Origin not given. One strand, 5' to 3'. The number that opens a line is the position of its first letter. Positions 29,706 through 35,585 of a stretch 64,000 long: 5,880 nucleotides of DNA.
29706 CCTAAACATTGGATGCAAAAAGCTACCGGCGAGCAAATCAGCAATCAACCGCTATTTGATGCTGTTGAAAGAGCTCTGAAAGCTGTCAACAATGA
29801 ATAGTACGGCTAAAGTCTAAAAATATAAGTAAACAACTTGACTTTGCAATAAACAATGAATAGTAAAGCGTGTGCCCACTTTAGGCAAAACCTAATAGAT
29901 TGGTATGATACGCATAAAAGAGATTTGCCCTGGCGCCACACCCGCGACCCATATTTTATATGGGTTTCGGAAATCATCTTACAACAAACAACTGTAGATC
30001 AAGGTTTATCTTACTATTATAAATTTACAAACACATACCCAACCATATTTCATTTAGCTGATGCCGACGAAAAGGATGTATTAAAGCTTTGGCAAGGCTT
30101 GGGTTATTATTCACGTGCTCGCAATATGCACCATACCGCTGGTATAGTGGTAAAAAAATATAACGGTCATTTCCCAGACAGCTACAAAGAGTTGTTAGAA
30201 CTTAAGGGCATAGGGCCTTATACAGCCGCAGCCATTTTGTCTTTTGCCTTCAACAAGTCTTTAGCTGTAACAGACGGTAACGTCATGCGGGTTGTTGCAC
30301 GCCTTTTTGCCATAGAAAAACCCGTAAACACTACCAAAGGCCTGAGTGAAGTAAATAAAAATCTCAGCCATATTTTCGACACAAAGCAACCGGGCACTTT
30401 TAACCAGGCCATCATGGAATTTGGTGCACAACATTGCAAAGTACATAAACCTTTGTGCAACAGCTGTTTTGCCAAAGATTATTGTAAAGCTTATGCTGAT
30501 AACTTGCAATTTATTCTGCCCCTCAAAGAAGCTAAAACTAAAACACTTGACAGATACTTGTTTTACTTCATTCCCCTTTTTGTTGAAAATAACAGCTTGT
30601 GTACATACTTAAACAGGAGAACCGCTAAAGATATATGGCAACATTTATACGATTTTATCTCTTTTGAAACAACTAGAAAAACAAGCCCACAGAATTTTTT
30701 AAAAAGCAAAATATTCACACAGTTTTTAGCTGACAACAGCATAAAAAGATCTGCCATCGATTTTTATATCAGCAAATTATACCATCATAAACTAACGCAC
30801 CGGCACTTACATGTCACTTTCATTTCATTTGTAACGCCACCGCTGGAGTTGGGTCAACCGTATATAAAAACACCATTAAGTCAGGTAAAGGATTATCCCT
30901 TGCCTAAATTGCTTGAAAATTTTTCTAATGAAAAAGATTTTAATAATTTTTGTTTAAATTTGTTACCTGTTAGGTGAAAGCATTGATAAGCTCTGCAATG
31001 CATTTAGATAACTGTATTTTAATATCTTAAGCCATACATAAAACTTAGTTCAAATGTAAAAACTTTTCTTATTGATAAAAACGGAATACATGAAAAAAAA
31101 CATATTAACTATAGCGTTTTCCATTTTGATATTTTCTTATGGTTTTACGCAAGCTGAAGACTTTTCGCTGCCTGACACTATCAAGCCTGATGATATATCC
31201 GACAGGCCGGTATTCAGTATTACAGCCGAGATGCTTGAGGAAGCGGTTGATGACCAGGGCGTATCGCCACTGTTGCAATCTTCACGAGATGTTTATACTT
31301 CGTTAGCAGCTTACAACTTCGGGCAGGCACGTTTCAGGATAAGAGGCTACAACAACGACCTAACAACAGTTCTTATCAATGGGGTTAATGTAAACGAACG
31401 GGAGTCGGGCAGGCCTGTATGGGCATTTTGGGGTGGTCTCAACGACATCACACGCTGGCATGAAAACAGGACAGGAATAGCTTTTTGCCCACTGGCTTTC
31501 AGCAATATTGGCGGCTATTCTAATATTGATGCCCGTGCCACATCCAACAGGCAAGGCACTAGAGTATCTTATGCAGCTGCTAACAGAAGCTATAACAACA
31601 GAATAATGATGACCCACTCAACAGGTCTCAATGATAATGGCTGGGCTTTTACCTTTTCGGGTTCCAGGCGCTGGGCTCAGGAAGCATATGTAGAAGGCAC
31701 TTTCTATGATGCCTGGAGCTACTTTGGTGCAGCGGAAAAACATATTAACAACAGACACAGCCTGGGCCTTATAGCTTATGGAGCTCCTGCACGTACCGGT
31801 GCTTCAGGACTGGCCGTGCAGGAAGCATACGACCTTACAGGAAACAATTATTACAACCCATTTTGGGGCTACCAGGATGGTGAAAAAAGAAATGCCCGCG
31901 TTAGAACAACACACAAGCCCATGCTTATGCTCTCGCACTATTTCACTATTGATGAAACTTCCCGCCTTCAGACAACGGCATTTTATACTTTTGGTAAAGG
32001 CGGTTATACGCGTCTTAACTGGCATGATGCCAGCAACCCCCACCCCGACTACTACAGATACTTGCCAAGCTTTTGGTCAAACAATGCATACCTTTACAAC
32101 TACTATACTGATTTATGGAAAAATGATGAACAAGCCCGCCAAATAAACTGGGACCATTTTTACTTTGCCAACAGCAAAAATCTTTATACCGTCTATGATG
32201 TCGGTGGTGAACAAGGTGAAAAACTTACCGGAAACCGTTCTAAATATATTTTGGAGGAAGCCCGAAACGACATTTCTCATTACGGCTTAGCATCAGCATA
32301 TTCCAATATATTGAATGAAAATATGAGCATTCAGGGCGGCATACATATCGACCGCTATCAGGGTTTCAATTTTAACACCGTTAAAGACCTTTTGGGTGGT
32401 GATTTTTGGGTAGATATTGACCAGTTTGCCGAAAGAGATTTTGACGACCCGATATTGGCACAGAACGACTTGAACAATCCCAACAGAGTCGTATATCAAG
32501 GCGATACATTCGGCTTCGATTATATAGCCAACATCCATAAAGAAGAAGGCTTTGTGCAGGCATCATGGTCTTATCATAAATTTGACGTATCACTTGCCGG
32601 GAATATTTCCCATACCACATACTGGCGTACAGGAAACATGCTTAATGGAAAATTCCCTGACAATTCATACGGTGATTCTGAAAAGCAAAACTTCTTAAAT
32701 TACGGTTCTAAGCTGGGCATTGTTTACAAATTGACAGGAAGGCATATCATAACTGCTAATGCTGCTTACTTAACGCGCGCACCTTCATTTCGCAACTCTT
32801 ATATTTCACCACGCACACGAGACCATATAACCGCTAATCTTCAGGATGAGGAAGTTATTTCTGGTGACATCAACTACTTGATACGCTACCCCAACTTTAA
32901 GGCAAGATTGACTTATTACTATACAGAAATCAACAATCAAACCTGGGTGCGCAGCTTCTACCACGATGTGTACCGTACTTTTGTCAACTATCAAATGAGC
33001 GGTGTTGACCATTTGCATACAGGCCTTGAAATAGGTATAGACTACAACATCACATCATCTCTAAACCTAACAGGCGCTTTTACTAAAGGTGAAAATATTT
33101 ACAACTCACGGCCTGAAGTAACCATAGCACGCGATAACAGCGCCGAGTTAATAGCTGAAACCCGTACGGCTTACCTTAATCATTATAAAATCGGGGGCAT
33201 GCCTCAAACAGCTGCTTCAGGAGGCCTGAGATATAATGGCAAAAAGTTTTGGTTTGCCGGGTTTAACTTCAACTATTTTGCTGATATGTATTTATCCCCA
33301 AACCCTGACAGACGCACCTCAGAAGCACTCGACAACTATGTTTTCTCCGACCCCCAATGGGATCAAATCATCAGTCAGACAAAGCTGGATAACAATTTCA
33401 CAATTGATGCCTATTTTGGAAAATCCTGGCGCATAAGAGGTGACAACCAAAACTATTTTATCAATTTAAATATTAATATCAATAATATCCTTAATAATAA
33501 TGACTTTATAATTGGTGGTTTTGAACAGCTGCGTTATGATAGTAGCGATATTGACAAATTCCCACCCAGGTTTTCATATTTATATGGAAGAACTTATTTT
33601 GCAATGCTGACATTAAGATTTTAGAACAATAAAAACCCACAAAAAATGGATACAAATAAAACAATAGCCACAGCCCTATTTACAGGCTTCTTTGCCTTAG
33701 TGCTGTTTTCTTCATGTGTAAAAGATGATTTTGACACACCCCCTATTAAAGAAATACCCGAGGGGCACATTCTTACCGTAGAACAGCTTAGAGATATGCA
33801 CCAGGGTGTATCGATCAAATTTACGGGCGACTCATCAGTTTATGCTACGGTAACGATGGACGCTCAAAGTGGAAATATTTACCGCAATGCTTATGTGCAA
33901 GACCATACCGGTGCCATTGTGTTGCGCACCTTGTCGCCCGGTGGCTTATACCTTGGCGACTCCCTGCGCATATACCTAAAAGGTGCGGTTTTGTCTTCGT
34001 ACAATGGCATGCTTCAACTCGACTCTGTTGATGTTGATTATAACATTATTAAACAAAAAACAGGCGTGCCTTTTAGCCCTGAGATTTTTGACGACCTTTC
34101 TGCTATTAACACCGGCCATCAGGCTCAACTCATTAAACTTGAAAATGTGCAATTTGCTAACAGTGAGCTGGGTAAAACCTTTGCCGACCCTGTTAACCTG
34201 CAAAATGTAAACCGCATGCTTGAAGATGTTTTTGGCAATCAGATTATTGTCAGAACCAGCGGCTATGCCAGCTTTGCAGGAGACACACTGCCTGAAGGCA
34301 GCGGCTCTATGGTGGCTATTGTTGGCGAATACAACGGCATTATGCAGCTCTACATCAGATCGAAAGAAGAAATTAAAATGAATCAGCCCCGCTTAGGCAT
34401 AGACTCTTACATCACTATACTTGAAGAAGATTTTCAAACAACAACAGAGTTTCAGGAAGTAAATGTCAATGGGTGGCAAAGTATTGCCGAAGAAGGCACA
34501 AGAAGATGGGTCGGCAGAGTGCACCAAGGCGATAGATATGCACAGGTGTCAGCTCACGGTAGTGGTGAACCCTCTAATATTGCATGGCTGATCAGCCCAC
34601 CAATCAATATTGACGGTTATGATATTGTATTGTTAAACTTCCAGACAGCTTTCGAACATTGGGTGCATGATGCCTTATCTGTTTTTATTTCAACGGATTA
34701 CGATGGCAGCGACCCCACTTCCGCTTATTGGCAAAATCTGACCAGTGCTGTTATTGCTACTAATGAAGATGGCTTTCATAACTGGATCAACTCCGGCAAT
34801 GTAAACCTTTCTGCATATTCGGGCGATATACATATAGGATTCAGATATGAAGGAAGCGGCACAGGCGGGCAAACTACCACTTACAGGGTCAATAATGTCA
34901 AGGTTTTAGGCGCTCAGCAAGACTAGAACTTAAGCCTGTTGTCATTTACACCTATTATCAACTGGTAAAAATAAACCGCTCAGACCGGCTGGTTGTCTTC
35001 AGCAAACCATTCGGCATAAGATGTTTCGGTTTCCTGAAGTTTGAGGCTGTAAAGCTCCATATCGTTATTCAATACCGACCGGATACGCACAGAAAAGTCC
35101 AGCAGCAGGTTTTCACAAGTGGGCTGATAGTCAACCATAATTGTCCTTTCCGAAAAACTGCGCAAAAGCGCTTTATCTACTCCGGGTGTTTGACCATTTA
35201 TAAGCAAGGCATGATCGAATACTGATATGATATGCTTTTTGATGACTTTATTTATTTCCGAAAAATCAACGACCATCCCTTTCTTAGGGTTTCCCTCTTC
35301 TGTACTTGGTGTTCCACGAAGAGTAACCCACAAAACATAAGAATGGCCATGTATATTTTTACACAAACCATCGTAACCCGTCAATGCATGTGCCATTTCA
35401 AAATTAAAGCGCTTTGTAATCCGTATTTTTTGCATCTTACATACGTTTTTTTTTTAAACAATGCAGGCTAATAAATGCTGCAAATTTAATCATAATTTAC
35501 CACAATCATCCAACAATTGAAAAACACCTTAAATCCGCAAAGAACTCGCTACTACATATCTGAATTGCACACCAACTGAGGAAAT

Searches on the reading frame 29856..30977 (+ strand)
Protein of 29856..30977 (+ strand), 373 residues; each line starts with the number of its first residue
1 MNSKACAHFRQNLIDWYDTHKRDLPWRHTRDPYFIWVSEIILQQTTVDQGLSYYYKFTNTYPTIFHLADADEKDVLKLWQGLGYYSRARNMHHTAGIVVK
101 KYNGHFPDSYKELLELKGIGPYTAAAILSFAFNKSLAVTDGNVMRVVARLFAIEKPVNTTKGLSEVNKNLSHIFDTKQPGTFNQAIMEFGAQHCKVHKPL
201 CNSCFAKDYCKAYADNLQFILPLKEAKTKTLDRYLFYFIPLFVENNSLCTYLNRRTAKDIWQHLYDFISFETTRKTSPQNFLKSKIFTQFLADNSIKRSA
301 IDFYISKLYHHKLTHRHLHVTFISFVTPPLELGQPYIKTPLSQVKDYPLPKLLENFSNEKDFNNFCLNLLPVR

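Call 46: search_protein_families(library=pfam, proteins=[window:29856-30977:+], max_evalue=0.001)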
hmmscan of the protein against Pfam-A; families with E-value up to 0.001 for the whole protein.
window:29856-30977:+ (373 aa): 3 families
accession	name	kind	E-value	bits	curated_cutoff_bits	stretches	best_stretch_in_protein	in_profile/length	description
PF00730.31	HhH-GPD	-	8.2e-18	65.2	26.2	1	37-156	1-92/108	HhH-GPD superfamily base excision DNA repair protein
PF00633.29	HHH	-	7.5e-10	38.6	24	1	101-130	1-30/30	Helix-hairpin-helix motif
PF14815.12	NUDIX_4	-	2.9e-08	33.9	35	1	250-356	12-110/113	NUDIX domain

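Call 98: search_protein_families(library=pfam, proteins=[window:29856-30977:+], max_evalue=0.01)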
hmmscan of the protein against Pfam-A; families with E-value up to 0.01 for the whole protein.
window:29856-30977:+ (373 aa): 3 families
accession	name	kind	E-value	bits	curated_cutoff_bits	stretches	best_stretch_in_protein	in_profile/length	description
PF00730.31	HhH-GPD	-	8.2e-18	65.2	26.2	1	37-156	1-92/108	HhH-GPD superfamily base excision DNA repair protein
PF00633.29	HHH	-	7.5e-10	38.6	24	1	101-130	1-30/30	Helix-hairpin-helix motif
PF14815.12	NUDIX_4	-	2.9e-08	33.9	35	1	250-356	12-110/113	NUDIX domain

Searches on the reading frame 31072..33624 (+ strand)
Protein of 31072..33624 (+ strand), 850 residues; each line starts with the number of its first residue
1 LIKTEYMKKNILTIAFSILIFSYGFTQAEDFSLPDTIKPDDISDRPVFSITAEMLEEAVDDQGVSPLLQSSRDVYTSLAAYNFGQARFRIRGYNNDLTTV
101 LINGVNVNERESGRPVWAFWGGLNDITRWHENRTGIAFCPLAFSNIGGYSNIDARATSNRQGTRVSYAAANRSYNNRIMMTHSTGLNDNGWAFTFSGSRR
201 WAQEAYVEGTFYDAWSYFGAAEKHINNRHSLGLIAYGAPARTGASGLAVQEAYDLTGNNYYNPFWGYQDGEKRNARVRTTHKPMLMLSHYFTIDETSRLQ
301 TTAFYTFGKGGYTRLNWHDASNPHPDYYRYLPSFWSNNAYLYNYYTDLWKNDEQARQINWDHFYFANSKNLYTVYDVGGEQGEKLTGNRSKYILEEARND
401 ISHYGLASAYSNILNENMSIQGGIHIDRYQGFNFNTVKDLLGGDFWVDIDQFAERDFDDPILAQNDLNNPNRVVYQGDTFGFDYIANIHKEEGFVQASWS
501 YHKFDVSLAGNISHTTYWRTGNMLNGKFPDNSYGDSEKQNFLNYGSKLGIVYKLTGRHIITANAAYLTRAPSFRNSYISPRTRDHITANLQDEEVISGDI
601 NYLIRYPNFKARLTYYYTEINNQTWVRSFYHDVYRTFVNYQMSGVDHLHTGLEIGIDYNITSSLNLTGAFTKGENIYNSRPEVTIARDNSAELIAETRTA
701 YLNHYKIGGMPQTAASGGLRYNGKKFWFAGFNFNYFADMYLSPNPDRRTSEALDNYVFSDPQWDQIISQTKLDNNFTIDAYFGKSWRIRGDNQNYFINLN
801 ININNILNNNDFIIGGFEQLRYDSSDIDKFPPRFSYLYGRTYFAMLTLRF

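Call 7: search_protein_families(library=pfam, proteins=[window:31072-33624:+], max_evalue=0.1)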
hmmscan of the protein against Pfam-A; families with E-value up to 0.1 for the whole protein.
window:31072-33624:+ (850 aa): 1 family
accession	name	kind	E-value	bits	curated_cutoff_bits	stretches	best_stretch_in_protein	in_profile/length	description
PF07715.20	Plug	-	3.9e-05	24.5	23.9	1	46-114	8-74/107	TonB-dependent Receptor Plug Domain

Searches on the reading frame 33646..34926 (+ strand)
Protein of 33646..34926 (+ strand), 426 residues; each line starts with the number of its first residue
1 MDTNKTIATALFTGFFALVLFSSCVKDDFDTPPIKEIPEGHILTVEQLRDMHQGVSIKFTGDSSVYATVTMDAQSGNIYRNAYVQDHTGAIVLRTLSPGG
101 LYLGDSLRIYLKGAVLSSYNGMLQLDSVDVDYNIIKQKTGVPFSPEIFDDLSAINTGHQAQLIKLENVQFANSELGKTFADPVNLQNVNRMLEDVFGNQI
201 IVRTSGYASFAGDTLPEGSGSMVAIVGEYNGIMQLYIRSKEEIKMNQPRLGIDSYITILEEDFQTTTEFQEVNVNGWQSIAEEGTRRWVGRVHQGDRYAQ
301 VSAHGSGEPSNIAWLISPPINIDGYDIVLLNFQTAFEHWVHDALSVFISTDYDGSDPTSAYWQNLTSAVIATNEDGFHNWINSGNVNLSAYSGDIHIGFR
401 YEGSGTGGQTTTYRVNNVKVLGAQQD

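Call 7: search_protein_families(library=pfam, proteins=[window:33646-34926:+], max_evalue=0.1)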
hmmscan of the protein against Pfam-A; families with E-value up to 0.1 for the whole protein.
window:33646-34926:+ (426 aa): 2 families
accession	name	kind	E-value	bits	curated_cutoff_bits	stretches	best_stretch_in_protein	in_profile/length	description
PF18942.5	DUF5689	-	6.3e-44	150.9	28.6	1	42-243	3-217/217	Family of unknown function (DUF5689)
PF16409.10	DUF5017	-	6.6e-06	26.2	28.8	1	329-417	63-164/187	Domain of unknown function (DUF5017)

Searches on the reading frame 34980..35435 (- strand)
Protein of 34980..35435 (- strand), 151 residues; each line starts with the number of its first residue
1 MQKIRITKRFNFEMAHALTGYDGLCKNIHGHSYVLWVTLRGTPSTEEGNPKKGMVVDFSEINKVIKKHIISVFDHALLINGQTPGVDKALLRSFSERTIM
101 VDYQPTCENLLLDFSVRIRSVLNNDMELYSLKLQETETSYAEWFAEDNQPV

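Call 7: search_protein_families(library=pfam, proteins=[window:34980-35435:-], max_evalue=0.1)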
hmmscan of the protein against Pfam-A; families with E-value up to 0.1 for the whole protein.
window:34980-35435:- (151 aa): 1 family
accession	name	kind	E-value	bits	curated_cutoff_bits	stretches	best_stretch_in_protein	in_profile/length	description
PF01242.24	PTPS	-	3.1e-28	98.6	22.4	1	6-143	2-118/121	6-pyruvoyl tetrahydropterin synthase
